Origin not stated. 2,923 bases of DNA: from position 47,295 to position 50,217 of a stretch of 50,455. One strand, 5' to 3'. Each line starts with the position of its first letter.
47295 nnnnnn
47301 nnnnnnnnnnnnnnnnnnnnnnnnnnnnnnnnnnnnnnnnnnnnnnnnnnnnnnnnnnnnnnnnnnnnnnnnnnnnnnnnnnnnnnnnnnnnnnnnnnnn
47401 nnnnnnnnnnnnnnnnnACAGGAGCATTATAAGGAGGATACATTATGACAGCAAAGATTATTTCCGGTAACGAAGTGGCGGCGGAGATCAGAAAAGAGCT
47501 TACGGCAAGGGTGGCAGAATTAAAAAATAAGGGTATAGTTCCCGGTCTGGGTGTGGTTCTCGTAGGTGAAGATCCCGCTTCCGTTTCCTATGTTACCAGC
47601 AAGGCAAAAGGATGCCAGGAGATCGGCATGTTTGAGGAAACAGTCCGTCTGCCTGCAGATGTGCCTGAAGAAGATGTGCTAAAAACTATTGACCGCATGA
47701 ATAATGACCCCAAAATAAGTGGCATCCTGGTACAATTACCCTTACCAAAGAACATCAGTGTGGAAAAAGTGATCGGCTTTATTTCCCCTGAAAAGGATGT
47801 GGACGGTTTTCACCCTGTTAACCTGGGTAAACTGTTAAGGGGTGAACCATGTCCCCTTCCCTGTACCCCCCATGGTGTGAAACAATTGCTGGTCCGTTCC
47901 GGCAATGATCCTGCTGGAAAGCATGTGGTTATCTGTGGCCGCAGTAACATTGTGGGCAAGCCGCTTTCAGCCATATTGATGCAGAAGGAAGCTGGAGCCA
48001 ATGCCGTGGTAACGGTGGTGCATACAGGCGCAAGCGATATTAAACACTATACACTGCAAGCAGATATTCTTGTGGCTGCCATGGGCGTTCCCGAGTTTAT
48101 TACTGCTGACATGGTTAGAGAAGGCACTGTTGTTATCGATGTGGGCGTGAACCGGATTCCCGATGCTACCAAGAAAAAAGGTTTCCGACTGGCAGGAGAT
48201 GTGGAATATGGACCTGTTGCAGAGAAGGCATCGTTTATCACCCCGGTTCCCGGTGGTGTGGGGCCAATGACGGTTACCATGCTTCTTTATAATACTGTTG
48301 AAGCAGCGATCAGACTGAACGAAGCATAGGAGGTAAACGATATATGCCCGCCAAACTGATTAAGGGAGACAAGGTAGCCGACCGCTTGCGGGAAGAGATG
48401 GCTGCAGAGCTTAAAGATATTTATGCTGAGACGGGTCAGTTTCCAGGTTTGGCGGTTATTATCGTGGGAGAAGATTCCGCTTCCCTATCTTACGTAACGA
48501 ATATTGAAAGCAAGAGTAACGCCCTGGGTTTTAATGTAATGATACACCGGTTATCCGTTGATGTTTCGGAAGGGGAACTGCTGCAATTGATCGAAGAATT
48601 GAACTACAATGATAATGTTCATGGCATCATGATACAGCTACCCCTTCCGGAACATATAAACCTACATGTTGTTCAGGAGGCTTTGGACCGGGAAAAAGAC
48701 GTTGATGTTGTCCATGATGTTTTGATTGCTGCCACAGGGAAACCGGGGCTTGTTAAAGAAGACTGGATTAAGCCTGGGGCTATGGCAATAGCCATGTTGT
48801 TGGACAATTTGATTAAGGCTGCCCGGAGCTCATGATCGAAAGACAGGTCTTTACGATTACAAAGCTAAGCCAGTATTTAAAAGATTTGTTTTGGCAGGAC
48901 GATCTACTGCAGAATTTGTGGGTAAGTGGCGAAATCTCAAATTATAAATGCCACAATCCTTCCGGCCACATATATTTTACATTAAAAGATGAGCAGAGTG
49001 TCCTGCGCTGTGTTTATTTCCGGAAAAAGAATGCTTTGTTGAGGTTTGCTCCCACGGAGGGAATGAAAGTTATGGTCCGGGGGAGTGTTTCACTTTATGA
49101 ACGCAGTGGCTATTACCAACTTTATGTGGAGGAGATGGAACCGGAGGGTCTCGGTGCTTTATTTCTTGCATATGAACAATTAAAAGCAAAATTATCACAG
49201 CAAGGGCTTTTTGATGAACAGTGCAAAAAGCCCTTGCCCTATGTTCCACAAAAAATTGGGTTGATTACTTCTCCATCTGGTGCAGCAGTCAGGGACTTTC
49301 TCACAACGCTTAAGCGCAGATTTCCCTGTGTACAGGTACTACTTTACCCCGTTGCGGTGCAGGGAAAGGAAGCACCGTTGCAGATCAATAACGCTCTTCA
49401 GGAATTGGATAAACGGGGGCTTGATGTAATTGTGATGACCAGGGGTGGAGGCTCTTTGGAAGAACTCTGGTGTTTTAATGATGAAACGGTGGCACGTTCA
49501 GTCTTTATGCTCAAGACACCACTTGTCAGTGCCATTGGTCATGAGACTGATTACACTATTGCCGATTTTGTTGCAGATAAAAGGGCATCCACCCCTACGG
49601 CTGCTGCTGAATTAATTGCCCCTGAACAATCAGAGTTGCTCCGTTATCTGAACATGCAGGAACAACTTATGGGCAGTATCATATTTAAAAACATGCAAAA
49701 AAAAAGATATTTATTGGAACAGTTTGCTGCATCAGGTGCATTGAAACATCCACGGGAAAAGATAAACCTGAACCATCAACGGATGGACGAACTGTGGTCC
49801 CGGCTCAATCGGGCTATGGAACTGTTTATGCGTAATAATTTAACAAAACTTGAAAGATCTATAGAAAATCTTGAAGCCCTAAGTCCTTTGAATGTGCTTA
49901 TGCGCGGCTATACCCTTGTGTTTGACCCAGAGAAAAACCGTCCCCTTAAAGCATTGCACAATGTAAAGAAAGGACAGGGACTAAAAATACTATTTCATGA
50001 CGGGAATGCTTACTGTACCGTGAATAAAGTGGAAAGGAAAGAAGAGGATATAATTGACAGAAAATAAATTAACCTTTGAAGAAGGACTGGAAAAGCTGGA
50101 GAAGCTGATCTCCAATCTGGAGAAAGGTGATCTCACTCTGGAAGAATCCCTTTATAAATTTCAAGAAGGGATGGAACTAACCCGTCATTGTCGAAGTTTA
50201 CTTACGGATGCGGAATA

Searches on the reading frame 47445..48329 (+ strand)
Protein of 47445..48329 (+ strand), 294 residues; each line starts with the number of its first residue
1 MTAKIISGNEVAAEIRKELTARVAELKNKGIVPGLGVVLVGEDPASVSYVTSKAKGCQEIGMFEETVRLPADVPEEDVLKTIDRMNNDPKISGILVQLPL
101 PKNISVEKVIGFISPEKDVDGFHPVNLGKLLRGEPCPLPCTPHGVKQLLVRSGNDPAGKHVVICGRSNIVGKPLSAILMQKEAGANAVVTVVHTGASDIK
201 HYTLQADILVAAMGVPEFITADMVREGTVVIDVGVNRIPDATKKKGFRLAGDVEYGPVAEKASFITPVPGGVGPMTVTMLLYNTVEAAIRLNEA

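Call 24: search_protein_families(library=ncbifam, proteins=[window:47445-48329:+], max_evalue=0.00001)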
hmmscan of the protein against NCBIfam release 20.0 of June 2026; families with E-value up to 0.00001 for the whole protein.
window:47445-48329:+ (294 aa): 30 families (the best 25 are shown)
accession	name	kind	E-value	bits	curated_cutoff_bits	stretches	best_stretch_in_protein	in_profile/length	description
NF010771.0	PRK14174.1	equivalog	6.6e-106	353.7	530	1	5-292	3-293/295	bifunctional 5,10-methylene-tetrahydrofolate dehydrogenase/ 5,10-methylene-tetrahydrofolate cyclohydrolase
NF010786.0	PRK14189.1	subfamily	6.5e-105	350.3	421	1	1-292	1-282/285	bifunctional methylenetetrahydrofolate dehydrogenase/methenyltetrahydrofolate cyclohydrolase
NF010764.0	PRK14167.1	subfamily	9.1e-105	350.1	477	1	3-289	2-287/297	bifunctional 5,10-methylene-tetrahydrofolate dehydrogenase/ 5,10-methylene-tetrahydrofolate cyclohydrolase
NF010765.0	PRK14168.1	equivalog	2e-99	332.5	501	1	1-288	1-291/297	bifunctional methylenetetrahydrofolate dehydrogenase/methenyltetrahydrofolate cyclohydrolase FolD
NF010785.0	PRK14188.1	subfamily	4.3e-99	331.2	396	1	1-292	1-290/297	bifunctional methylenetetrahydrofolate dehydrogenase/methenyltetrahydrofolate cyclohydrolase FolD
NF010782.0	PRK14185.1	equivalog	4.1e-98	328.3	507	1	4-288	2-287/293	bifunctional methylenetetrahydrofolate dehydrogenase/methenyltetrahydrofolate cyclohydrolase FolD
NF010781.0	PRK14184.1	equivalog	1.3e-97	326.3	438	1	4-287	2-279/286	bifunctional 5,10-methylene-tetrahydrofolate dehydrogenase/ 5,10-methylene-tetrahydrofolate cyclohydrolase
NF010787.0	PRK14191.1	equivalog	1.7e-96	322.7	423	1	4-288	2-277/285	bifunctional methylenetetrahydrofolate dehydrogenase/methenyltetrahydrofolate cyclohydrolase FolD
NF010783.0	PRK14186.1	equivalog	3.9e-96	321.7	333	1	2-287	1-281/297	bifunctional methylenetetrahydrofolate dehydrogenase/methenyltetrahydrofolate cyclohydrolase FolD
NF010789.1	PRK14193.1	equivalog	4.9e-96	321.2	401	1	2-290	1-280/281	bifunctional methylenetetrahydrofolate dehydrogenase/methenyltetrahydrofolate cyclohydrolase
NF008058.0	PRK10792.1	equivalog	8.5e-95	317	355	1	1-291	1-282/285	bifunctional methylenetetrahydrofolate dehydrogenase/methenyltetrahydrofolate cyclohydrolase FolD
NF010776.0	PRK14179.1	equivalog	9.5e-95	317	445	1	3-291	2-281/284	bifunctional methylenetetrahydrofolate dehydrogenase/methenyltetrahydrofolate cyclohydrolase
NF010780.0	PRK14183.1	equivalog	1.1e-93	313.5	480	1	4-289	2-278/283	bifunctional 5,10-methylene-tetrahydrofolate dehydrogenase/ 5,10-methylene-tetrahydrofolate cyclohydrolase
NF010770.0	PRK14173.1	equivalog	1.5e-92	309.9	411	1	1-291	1-281/287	bifunctional 5,10-methylene-tetrahydrofolate dehydrogenase/ 5,10-methylene-tetrahydrofolate cyclohydrolase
NF010778.0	PRK14181.1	equivalog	4.4e-90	302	503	1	8-288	5-282/287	bifunctional methylenetetrahydrofolate dehydrogenase/methenyltetrahydrofolate cyclohydrolase FolD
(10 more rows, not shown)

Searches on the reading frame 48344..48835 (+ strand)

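Call 24: search_protein_families(library=ncbifam, proteins=[window:48344-48835:+], max_evalue=0.00001)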
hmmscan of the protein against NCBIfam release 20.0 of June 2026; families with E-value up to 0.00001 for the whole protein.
window:48344-48835:+ (163 aa): 30 families (the best 25 are shown)
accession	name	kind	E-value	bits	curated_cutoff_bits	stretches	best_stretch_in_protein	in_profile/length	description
NF010785.0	PRK14188.1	subfamily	9.8e-42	142.9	396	1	2-124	2-124/297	bifunctional methylenetetrahydrofolate dehydrogenase/methenyltetrahydrofolate cyclohydrolase FolD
NF008058.0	PRK10792.1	equivalog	7e-37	127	355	1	1-125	1-125/285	bifunctional methylenetetrahydrofolate dehydrogenase/methenyltetrahydrofolate cyclohydrolase FolD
NF010765.0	PRK14168.1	equivalog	7.7e-37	127.1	501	1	1-126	1-126/297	bifunctional methylenetetrahydrofolate dehydrogenase/methenyltetrahydrofolate cyclohydrolase FolD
NF010786.0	PRK14189.1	subfamily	1.8e-35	122.4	421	1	1-124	1-123/285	bifunctional methylenetetrahydrofolate dehydrogenase/methenyltetrahydrofolate cyclohydrolase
NF010787.0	PRK14191.1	equivalog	3.2e-34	118.4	423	1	4-127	2-125/285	bifunctional methylenetetrahydrofolate dehydrogenase/methenyltetrahydrofolate cyclohydrolase FolD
NF010776.0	PRK14179.1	equivalog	5.1e-34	117.7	445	1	4-125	3-124/284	bifunctional methylenetetrahydrofolate dehydrogenase/methenyltetrahydrofolate cyclohydrolase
NF010784.0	PRK14187.1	equivalog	2.1e-32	112.4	486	1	3-125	3-125/300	bifunctional methylenetetrahydrofolate dehydrogenase/methenyltetrahydrofolate cyclohydrolase FolD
NF010771.0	PRK14174.1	equivalog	5.8e-32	111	530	1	5-124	3-122/295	bifunctional 5,10-methylene-tetrahydrofolate dehydrogenase/ 5,10-methylene-tetrahydrofolate cyclohydrolase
NF010770.0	PRK14173.1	equivalog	6e-32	111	411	1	1-126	1-122/287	bifunctional 5,10-methylene-tetrahydrofolate dehydrogenase/ 5,10-methylene-tetrahydrofolate cyclohydrolase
NF010783.0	PRK14186.1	equivalog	9.2e-32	110.3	333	1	3-125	2-124/297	bifunctional methylenetetrahydrofolate dehydrogenase/methenyltetrahydrofolate cyclohydrolase FolD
NF010790.0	PRK14194.1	equivalog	1.1e-31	110.3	508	1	2-124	3-124/301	bifunctional methylenetetrahydrofolate dehydrogenase/methenyltetrahydrofolate cyclohydrolase FolD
NF010782.0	PRK14185.1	equivalog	2.8e-31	109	507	1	4-126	2-124/293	bifunctional methylenetetrahydrofolate dehydrogenase/methenyltetrahydrofolate cyclohydrolase FolD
NF010781.0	PRK14184.1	equivalog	1.6e-30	106.3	438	1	4-125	2-123/286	bifunctional 5,10-methylene-tetrahydrofolate dehydrogenase/ 5,10-methylene-tetrahydrofolate cyclohydrolase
NF010780.0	PRK14183.1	equivalog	2.2e-30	105.9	480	1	4-125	2-123/283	bifunctional 5,10-methylene-tetrahydrofolate dehydrogenase/ 5,10-methylene-tetrahydrofolate cyclohydrolase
NF010767.0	PRK14170.1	equivalog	7.5e-29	100.6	559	1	4-126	3-124/284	bifunctional methylenetetrahydrofolate dehydrogenase/methenyltetrahydrofolate cyclohydrolase FolD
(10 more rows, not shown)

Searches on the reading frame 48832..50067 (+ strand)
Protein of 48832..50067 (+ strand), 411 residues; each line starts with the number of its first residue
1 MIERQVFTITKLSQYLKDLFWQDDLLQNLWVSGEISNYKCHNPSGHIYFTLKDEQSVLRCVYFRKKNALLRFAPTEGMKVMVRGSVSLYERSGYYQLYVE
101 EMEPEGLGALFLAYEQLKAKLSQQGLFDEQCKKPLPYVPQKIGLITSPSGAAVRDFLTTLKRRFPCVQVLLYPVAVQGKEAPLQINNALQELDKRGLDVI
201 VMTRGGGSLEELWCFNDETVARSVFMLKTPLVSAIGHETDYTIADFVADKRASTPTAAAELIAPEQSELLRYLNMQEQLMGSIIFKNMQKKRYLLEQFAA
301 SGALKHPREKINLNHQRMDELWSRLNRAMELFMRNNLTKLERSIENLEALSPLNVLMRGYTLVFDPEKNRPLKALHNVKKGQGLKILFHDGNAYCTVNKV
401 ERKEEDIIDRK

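Call 24: search_protein_families(library=ncbifam, proteins=[window:48832-50067:+], max_evalue=0.00001)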
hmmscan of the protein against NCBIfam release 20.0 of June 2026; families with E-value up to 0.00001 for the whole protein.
window:48832-50067:+ (411 aa): 1 family
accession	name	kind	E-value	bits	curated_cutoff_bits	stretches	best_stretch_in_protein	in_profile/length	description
TIGR00237.1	xseA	equivalog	1e-141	472.7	180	1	8-397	1-388/389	exodeoxyribonuclease VII large subunit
